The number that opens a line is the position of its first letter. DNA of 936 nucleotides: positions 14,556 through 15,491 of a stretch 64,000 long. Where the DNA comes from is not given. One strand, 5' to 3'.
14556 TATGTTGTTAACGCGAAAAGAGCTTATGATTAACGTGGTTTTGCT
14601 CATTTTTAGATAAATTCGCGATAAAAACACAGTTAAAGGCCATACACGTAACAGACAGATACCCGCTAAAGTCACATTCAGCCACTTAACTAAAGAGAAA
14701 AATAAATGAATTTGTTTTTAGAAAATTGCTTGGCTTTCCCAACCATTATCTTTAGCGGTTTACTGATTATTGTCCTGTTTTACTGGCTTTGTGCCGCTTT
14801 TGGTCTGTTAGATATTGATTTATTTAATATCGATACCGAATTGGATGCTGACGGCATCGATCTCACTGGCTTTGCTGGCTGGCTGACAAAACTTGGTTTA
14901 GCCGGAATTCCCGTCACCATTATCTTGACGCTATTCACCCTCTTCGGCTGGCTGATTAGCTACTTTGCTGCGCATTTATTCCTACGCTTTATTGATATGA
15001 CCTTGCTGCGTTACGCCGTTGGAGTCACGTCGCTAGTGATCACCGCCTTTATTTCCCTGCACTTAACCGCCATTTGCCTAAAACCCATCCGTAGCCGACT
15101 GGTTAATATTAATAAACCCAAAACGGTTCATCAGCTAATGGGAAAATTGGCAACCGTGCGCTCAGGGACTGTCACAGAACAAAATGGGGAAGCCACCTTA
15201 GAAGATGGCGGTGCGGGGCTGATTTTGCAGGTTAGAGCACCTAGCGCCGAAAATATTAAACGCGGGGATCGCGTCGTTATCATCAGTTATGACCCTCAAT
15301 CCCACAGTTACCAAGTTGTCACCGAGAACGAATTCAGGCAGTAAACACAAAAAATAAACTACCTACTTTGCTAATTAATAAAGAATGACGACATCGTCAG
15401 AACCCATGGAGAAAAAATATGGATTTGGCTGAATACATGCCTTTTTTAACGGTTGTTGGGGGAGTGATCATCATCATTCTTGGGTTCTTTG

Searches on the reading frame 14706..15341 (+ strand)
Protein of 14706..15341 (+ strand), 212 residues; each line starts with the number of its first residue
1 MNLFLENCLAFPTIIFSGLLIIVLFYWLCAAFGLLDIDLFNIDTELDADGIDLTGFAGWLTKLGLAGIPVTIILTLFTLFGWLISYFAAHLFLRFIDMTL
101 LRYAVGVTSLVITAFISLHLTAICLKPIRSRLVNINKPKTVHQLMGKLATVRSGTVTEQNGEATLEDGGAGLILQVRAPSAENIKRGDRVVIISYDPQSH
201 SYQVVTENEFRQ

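Call 5: search_protein_families(library=pfam, proteins=[window:14706-15341:+], max_evalue=0.01)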
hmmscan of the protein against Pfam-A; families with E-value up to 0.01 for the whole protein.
window:14706-15341:+ (212 aa): 1 family
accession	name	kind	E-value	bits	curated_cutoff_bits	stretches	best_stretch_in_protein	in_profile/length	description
PF21001.2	YqiJ_N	-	0.0063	17.1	23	1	20-113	17-115/116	Inner membrane protein YqiJ, N-terminal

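Call 6: search_protein_families(library=ncbifam, proteins=[window:14706-15341:+], max_evalue=0.01)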
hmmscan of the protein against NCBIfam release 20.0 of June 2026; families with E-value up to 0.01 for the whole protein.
window:14706-15341:+ (212 aa): 0 families

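Call 14: search_protein_families(library=padloc, proteins=[window:14706-15341:+], max_evalue=0.01)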
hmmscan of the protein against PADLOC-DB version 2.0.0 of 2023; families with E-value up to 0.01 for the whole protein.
window:14706-15341:+ (212 aa): 0 families
